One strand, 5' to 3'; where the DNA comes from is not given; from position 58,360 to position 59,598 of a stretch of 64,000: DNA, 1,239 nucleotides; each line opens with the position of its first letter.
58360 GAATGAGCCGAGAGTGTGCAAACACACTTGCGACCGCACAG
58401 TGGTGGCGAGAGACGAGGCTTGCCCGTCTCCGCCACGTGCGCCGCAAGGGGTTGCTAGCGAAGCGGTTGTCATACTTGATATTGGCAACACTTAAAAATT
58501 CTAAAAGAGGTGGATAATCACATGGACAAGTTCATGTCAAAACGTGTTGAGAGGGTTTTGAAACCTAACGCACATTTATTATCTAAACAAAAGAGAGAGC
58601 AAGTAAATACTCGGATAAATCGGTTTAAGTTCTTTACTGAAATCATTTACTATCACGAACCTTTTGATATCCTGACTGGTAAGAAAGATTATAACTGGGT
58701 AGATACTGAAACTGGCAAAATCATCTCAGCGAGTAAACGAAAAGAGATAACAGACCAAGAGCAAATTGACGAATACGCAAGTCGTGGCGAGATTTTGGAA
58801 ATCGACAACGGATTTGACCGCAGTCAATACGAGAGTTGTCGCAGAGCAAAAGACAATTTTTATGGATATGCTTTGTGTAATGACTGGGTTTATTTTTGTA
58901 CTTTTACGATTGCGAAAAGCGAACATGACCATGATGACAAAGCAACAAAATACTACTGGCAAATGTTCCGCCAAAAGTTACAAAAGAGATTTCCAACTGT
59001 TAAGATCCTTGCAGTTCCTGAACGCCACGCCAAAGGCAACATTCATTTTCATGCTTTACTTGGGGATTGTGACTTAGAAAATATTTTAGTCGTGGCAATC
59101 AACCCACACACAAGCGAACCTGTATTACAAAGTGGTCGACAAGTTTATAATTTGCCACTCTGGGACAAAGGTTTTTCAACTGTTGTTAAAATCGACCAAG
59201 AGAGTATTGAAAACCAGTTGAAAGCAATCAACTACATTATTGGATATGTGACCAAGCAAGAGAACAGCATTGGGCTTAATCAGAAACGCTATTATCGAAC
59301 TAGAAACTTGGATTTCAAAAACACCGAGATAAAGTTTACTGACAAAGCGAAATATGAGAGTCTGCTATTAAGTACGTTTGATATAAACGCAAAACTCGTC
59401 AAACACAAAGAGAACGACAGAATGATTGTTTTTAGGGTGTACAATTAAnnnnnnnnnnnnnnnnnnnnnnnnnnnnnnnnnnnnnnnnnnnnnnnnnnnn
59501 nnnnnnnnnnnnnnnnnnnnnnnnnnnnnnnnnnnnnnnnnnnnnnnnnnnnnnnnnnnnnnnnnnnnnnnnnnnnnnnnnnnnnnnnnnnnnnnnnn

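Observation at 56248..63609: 7.4-kb integrated element at tRNA-Ser(UGA) combining a serine recombinase with a Microviridae-type Rep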

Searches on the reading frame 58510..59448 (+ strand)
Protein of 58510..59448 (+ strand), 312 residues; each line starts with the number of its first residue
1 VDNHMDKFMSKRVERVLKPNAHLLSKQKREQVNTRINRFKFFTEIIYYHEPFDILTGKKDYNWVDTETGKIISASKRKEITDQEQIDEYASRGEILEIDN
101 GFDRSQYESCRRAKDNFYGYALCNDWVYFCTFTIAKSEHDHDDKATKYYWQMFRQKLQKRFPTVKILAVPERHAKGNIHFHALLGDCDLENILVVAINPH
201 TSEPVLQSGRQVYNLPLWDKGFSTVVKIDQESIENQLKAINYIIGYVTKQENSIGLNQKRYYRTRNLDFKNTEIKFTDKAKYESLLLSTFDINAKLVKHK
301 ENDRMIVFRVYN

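Call 7: search_protein_families(library=pfam, proteins=[window:58510-59448:+], max_evalue=0.01)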
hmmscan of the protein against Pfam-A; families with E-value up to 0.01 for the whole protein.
window:58510-59448:+ (312 aa): 1 family
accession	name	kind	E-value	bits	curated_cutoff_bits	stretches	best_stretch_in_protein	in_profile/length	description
PF23343.2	REP_ORF2-G2P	-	7.1e-13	49.1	27.8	1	128-250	2-98/99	Replication-associated protein ORF2/G2P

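Call 13: find_encoding_contigs(protein=window:58510-59448:+, flank=10000, max_places=10)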
Protein window:58510-59448:+ (312 aa): no gene with exactly this product is on record in the collection.

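Call 16: find_encoding_contigs(protein=window:58522-59448:+, flank=10000, max_places=10)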
Protein window:58522-59448:+ (308 aa): 3 contigs read that carry it; 2 places shown.
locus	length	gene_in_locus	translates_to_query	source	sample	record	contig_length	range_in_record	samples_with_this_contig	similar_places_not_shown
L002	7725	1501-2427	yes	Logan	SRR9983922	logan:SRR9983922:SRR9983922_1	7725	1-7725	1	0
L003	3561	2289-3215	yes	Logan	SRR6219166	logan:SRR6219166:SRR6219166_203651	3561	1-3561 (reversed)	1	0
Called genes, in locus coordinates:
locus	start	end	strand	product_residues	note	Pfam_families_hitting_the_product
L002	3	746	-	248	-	?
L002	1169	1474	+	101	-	-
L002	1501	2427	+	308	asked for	PF23343:REP_ORF2-G2P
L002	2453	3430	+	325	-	PF00145:DNA_methylase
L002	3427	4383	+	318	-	PF09556:RE_HaeIII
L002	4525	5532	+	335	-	-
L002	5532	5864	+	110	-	PF14213:DUF4325 (weak)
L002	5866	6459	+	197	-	-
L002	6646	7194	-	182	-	-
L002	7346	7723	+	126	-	?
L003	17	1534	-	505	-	PF00239:Resolvase, PF07508:Recombinase, PF13408:Zn_ribbon_recom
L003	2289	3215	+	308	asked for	PF23343:REP_ORF2-G2P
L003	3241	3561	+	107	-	?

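Call 18: search_protein_families(library=pfam, proteins=[L002:6646-7194:-, L002:7346-7723:+], max_evalue=0.001)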
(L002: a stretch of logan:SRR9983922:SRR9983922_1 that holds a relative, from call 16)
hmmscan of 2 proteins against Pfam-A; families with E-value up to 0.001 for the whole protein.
L002:6646-7194:- (182 aa): 0 families

L002:7346-7723:+ (126 aa): 1 family
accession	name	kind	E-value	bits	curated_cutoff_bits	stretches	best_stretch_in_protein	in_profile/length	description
PF04551.19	GcpE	-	1.4e-50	172.7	32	1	1-125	11-135/343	GcpE protein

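Call 20: find_homologous_proteins(query=window:58522-59448:+, max_evalue=0.001)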
Query window:58522-59448:+ (308 aa): 27 proteins with E <= 0.001 among 530 candidates.
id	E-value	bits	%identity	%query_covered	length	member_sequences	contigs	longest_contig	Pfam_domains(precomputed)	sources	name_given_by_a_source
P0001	6.0e-207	704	100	100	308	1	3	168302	PF23343.3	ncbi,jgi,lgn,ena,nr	ncbi:MAG: hypothetical protein FWC00_01105 [Firmicutes bacterium]|nr:hypothetical protein [Bacillota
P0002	6.7e-130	451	66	97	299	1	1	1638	PF23343.3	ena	-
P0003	4.0e-129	448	70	91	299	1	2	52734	PF23343.3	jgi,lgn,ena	-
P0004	4.6e-122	425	62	100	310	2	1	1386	PF23343.3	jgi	-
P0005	3.6e-115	403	65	88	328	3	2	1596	PF23343.3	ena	-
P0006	6.4e-115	402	62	97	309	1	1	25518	PF23343.3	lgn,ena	-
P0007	9.9e-115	401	60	98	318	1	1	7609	PF23343.3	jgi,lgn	jgi:hypothetical protein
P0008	9.9e-113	395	60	99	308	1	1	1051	PF23343.3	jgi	-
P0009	2.5e-96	341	52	98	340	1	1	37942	PF23343.3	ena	-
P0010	9.0e-95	336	54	96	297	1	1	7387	PF23343.3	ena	-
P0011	1.5e-93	332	56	93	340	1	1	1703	PF23343.3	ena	-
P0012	1.1e-88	316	54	94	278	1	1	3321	PF23343.3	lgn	-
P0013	3.2e-76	275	48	91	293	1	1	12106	PF23343.3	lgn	-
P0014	1.2e-71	260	48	92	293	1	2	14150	PF23343.3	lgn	-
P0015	4.8e-71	258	58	68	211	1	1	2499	PF23343.3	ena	-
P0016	3.3e-67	245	45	93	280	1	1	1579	PF23343.3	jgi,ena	-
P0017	9.2e-60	221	42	92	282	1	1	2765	PF23343.3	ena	-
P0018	2.6e-56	209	40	91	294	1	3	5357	PF23343.3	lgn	-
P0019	7.3e-34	136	40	67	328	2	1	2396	PF23343.3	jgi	jgi:hypothetical protein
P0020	1.3e-29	122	35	91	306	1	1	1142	PF23343.3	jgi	-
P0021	6.0e-29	119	33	92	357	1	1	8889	PF23343.3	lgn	-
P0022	2.9e-28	117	35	69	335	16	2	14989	PF23343.3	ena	-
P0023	3.2e-25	107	32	94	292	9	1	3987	PF23343.3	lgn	-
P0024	1.1e-15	76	33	56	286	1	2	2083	PF23343.3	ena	-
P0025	1.2e-15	76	31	74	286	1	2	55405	PF23343.3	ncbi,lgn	-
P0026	3.2e-14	71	34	55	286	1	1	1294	PF23343.3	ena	-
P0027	1.6e-11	62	36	54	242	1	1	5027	PF23343.3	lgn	-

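Call 22: find_encoding_contigs(protein=P0007, flank=10000, max_places=4)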
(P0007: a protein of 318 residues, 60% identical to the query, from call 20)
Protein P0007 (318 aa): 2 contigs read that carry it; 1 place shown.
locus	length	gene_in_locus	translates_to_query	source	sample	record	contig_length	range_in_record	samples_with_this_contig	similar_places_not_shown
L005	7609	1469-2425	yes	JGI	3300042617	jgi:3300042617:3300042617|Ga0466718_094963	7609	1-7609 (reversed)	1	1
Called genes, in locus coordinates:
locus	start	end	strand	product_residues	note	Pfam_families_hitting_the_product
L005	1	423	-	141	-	?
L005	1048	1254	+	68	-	-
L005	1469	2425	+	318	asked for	PF23343:REP_ORF2-G2P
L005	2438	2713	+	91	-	-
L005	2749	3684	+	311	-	PF01555:N6_N4_Mtase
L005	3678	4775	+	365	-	PF01555:N6_N4_Mtase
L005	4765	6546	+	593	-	-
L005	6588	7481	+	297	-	-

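Call 23: find_encoding_contigs(protein=P0010, flank=10000, max_places=4)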
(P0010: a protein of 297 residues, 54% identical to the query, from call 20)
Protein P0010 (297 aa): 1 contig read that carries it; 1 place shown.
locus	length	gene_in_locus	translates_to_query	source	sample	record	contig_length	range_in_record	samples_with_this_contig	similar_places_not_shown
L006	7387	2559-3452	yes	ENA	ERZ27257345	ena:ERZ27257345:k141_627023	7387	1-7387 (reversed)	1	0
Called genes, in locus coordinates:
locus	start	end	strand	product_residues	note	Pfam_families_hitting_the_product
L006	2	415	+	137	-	?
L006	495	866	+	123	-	-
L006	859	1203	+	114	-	-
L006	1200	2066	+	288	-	-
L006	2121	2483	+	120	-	-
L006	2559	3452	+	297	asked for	PF23343:REP_ORF2-G2P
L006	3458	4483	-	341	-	PF00126:HTH_1, PF03466:LysR_substrate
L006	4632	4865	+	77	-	-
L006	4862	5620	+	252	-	-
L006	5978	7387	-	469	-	?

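Call 24: find_encoding_contigs(protein=P0003, flank=10000, max_places=4)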
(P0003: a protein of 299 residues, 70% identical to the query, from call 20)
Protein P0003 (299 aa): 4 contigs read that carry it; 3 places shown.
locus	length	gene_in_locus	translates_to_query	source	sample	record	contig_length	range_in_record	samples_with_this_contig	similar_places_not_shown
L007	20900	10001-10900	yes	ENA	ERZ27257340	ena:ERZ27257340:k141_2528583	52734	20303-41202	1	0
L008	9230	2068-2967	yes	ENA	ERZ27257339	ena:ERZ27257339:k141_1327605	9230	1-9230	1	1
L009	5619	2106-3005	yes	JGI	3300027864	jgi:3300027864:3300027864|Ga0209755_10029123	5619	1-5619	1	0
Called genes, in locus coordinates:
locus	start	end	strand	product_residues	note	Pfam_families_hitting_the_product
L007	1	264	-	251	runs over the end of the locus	PF01066:CDP-OH_P_transf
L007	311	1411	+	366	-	PF03706:LPG_synthase_TM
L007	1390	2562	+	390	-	PF13439:Glyco_transf_4, PF13579:Glyco_trans_4_4 (weak), PF00534:Glycos_transf_1, PF13692:Glyco_trans_1_4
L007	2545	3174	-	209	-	-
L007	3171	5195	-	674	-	PF02739:5_3_exonuc_N, PF01367:5_3_exonuc, PF00476:DNA_pol_A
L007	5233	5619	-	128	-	PF12670:DUF3792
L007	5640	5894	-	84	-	PF01016:Ribosomal_L27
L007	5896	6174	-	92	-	PF00829:Ribosomal_L21p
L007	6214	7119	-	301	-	-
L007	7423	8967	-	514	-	PF00239:Resolvase, PF07508:Recombinase, PF13408:Zn_ribbon_recom (faint)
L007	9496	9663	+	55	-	-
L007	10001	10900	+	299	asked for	PF23343:REP_ORF2-G2P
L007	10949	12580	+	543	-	PF04471:Mrr_cat, PF22722:NA-iREase1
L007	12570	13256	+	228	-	-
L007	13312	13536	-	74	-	-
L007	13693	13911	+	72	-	-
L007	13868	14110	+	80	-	-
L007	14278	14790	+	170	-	-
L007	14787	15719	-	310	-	-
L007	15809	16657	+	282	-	-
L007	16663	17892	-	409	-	PF14808:TMEM164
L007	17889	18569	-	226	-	-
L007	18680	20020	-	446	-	PF06689:zf-C4_ClpX, PF01078:Mg_chelatase (faint), PF00004:AAA, PF07724:AAA_2, PF07728:AAA_5 (faint), PF10431:ClpB_D2-small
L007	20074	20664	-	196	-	PF00574:CLP_protease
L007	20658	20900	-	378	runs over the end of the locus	PF05697:Trigger_N, PF00254:FKBP_C, PF05698:Trigger_C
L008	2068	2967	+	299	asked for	PF23343:REP_ORF2-G2P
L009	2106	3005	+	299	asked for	PF23343:REP_ORF2-G2P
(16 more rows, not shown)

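Call 25: search_protein_families(library=padloc, proteins=[window:58522-59448:+, L002:6646-7194:-], max_evalue=0.01)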
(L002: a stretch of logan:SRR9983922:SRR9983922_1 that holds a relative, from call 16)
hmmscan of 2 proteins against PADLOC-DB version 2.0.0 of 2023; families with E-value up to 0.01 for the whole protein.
window:58522-59448:+ (308 aa): 0 families

L002:6646-7194:- (182 aa): 0 families

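Call 26: search_protein_families(library=phrogs, proteins=[window:58522-59448:+, L002:6646-7194:-], max_evalue=0.01)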
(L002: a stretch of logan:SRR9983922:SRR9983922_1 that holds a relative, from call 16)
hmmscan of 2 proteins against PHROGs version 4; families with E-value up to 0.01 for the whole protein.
window:58522-59448:+ (308 aa): 1 family
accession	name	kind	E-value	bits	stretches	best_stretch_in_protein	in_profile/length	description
phrog_3419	-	DNA, RNA and nucleotide metabolism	4.7e-09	37.2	1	84-264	67-230/289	rolling circle DNA replication initiation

L002:6646-7194:- (182 aa): 0 families

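Call 27: search_solved_structures(query=window:58522-59448:+, max_evalue=10, show_alignments=2)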
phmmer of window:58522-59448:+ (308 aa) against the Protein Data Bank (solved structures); distinct sequences matched with E-value up to 10: 0.

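Call 28: search_dna_similar(query=window:58522-59448:+, collection=phages, mode=protein, max_evalue=0.01, max_rows=25)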
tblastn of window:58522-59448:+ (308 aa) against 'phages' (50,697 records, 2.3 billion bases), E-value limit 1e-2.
Records with a match: 26; places in all: 26; records where one place covers at least 80% of the query: 0.
Best place of each record, by identity: <60% 26.
By first word of the organism name: bajarodino 17; Dulem 8; Microviridae 1.
By host as written in the record: Peromyscus fraterculus 9; - 9; Varecia variegata 4; Eulemur coronatus 2; Eulemur fulvus collaris 1; Lemur catta 1.
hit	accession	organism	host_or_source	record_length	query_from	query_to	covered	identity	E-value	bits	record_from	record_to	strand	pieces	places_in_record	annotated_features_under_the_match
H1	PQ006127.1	bajarodino virus 53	Peromyscus fraterculus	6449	29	269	78%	25.9%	8e-14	77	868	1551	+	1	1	replication initiator protein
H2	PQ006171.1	bajarodino virus 23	Peromyscus fraterculus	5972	100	269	55%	34.9%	1e-13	77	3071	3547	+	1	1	replication initiator protein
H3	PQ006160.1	bajarodino virus 35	Peromyscus fraterculus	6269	100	264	54%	33.9%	3e-13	76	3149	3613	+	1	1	replication initiator protein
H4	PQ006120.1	bajarodino virus 73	Chaetodipus spinatus feces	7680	78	263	60%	29.4%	1e-16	86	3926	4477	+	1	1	replication initiator protein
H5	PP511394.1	Dulem virus 66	Eulemur fulvus collaris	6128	100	270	56%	31.3%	3e-11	70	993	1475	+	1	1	replication protein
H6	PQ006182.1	bajarodino virus 16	Peromyscus fraterculus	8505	105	263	52%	33.5%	2e-18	92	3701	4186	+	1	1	replication initiator protein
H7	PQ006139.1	bajarodino virus 1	Neotoma bryanti feces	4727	105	263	52%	33.5%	1e-17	89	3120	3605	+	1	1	replication initiator protein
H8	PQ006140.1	bajarodino virus 1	Neotoma bryanti feces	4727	105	263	52%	33.5%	1e-17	89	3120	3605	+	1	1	replication initiator protein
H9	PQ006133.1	bajarodino virus 8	Neotoma bryanti feces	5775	100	264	54%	32.1%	4e-13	76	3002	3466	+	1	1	replication initiator protein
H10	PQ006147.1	bajarodino virus 8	Neotoma bryanti feces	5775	100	264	54%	32.1%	4e-13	76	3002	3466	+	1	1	replication initiator protein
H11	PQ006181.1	bajarodino virus 17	Peromyscus fraterculus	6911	101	263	53%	32.0%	2e-17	88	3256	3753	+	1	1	replication initiator protein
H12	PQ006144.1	bajarodino virus 39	Neotoma bryanti feces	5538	93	263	56%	29.3%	2e-10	67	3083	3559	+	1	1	replication initiator protein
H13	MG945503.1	Microviridae sp.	pig feces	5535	49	229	59%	27.4%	9e-4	47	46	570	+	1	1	similar to VP4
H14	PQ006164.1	bajarodino virus 31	Peromyscus fraterculus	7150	105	263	52%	31.1%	2e-16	85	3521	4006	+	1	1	replication initiator protein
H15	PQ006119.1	bajarodino virus 76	Chaetodipus spinatus feces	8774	104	264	52%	30.7%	7e-8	60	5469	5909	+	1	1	replication initiator protein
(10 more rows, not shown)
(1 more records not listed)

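Call 29: search_dna_similar(query=window:58522-59448:+, collection=plasmids, mode=protein, max_evalue=0.01, max_rows=25)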
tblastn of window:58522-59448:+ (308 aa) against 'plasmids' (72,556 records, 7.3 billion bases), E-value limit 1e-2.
Records with a match: 30; places in all: 30; records where one place covers at least 80% of the query: 0.
Best place of each record, by identity: <60% 30.
By first word of the organism name: Staphylococcus 22; Enterococcus 2; Macrococcus 2; Subdoligranulum 1; uncultured 1; Latilactobacillus 1; Macrococcoides 1.
By predicted mobility (MOB-suite, as given by PLSDB): non-mobilizable 29; mobilizable 1.
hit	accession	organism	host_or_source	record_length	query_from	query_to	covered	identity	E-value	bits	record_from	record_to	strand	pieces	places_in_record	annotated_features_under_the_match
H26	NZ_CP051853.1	Staphylococcus agnetis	Gallus gallus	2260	62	299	77%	24.8%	7e-6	55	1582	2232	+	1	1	none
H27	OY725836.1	Subdoligranulum variabile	-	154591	85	307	72%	24.5%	2e-3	47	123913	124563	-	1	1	none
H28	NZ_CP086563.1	Enterococcus faecalis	mixed culture,rectal swab samples of pig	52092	66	268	66%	24.6%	9e-10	67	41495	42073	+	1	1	hypothetical protein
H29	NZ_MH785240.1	Staphylococcus aureus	Broiler chicken,whole organism,synovial ...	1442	116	299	60%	24.2%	2e-3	47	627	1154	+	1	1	hypothetical protein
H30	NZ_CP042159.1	Staphylococcus aureus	retail chicken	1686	116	299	60%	24.2%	5e-3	46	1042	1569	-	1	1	hypothetical protein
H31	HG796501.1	uncultured bacterium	-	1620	102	263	53%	26.8%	1e-6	57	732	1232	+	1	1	CDS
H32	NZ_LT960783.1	Latilactobacillus sakei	French dry-type pork sausage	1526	111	255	47%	29.6%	6e-3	45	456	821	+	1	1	hypothetical protein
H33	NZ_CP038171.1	Enterococcus faecium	swine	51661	66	239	56%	22.1%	1e-5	54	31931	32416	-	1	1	hypothetical protein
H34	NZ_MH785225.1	Staphylococcus aureus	Broiler chicken,whole organism,liver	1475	116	263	48%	25.9%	2e-4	50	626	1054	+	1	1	hypothetical protein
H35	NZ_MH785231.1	Staphylococcus aureus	Gallus gallus,whole organism,Broiler ...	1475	116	263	48%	25.9%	2e-4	50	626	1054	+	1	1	hypothetical protein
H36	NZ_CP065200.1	Staphylococcus aureus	pig,pig farms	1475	116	263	48%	25.9%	2e-4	50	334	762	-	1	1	hypothetical protein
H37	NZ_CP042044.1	Staphylococcus aureus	retail chicken liver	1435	116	245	42%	29.4%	6e-5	51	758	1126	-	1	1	record has no annotation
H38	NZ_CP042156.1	Staphylococcus aureus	retail chicken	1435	116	245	42%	29.4%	7e-5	51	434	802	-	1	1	hypothetical protein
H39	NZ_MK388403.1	Staphylococcus aureus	Farmed red-legged partridge,whole ...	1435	116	245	42%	29.4%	7e-5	51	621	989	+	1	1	hypothetical protein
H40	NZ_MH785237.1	Staphylococcus aureus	Broiler chicken,whole organism,liver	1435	116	245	42%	29.4%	7e-5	51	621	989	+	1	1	hypothetical protein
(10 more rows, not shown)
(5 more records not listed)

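Call 31: find_related_loci(query=A1, collection=genome_contigs, flank=10000)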
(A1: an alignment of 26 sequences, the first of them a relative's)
Query A1 (308 aa) in genome_contigs; peptide patterns used: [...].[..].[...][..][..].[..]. (x = any residue, [..] = any of these).
22 stretches matched a pattern; 16 encode a relative of the query (tblastn E <= 1e-3); 16 distinct loci.
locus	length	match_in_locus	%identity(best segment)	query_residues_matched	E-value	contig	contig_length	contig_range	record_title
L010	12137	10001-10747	33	38-305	2e-42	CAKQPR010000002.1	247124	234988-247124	MAG: uncultured Clostridia bacterium isolate REFINED_METABAT215_TOP10_CONTIGS_1500_ASSEMBLY_K77_MERGED__Hadza_MoBio_hadz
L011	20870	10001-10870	34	15-307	4e-41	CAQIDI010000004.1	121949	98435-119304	MAG TPA_asm: uncultured Eubacteriales bacterium isolate MGBC117996 genome assembly, contig: MGBC117996.4, whole genome s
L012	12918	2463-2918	36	99-263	6e-23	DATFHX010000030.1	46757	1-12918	MAG TPA_asm: Candidatus Saccharimonadales bacterium isolate SMAG_U8700 k141_1389334, whole genome shotgun sequence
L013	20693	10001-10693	30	4-263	7e-19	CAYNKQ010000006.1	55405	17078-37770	MAG TPA_asm: uncultured Candidatus Saccharibacteria bacterium isolate SRP344714_co2_35 genome assembly, contig: NODE_132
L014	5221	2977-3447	30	104-264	7e-14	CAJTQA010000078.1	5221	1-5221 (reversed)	MAG TPA_asm: uncultured Dorea sp. isolate MGBC109699 genome assembly, contig: MGBC109699.78, whole genome shotgun sequen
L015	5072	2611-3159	27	67-264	2e-13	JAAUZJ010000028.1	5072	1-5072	MAG: Lachnospiraceae bacterium isolate Mgla_MAG_17-bin_2 c_000000078897, whole genome shotgun sequence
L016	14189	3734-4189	31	104-246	2e-12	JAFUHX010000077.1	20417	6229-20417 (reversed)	MAG: Clostridia bacterium isolate RGIG4510 Roe_deer_Rectum-1__c604291, whole genome shotgun sequence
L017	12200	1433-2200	24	12-282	6e-12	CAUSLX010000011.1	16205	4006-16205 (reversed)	MAG TPA_asm: uncultured Candidatus Saccharibacteria bacterium isolate SRR15839759_bin.14_MetaWRAP_v1.3_MAG genome assemb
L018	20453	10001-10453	30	105-263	7e-12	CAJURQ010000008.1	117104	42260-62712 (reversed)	MAG: uncultured Lachnospiraceae bacterium isolate MGBC167064 genome assembly, contig: MGBC167064.8, whole genome shotgun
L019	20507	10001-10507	28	104-281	9e-12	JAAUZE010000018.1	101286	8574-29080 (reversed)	MAG: Lachnospiraceae bacterium isolate Mgla_MAG_36-bin_9 c_000000032132, whole genome shotgun sequence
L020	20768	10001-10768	24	12-282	4e-11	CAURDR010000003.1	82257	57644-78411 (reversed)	MAG TPA_asm: uncultured Candidatus Saccharibacteria bacterium isolate ERR9968773_bin.8_MetaWRAP_v1.3_MAG genome assembly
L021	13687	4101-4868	24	12-282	4e-11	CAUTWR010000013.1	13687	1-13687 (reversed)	MAG TPA_asm: uncultured Candidatus Saccharibacteria bacterium isolate ERR10228853_bin.8_MetaWRAP_v1.3_MAG genome assembl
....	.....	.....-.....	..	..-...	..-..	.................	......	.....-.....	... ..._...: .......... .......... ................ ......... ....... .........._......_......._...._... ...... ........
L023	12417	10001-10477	28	101-245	4e-11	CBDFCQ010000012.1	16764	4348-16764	MAG TPA_asm: uncultured Candidatus Saccharibacteria bacterium isolate SRR25914255_metabat2_28 genome assembly, contig: E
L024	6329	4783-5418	27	86-282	5e-11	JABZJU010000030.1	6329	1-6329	MAG: Candidatus Nanosynbacter sp. isolate JCVI_6_bin.3 NODE_30_length_6329_cov_14.350608, whole genome shotgun sequence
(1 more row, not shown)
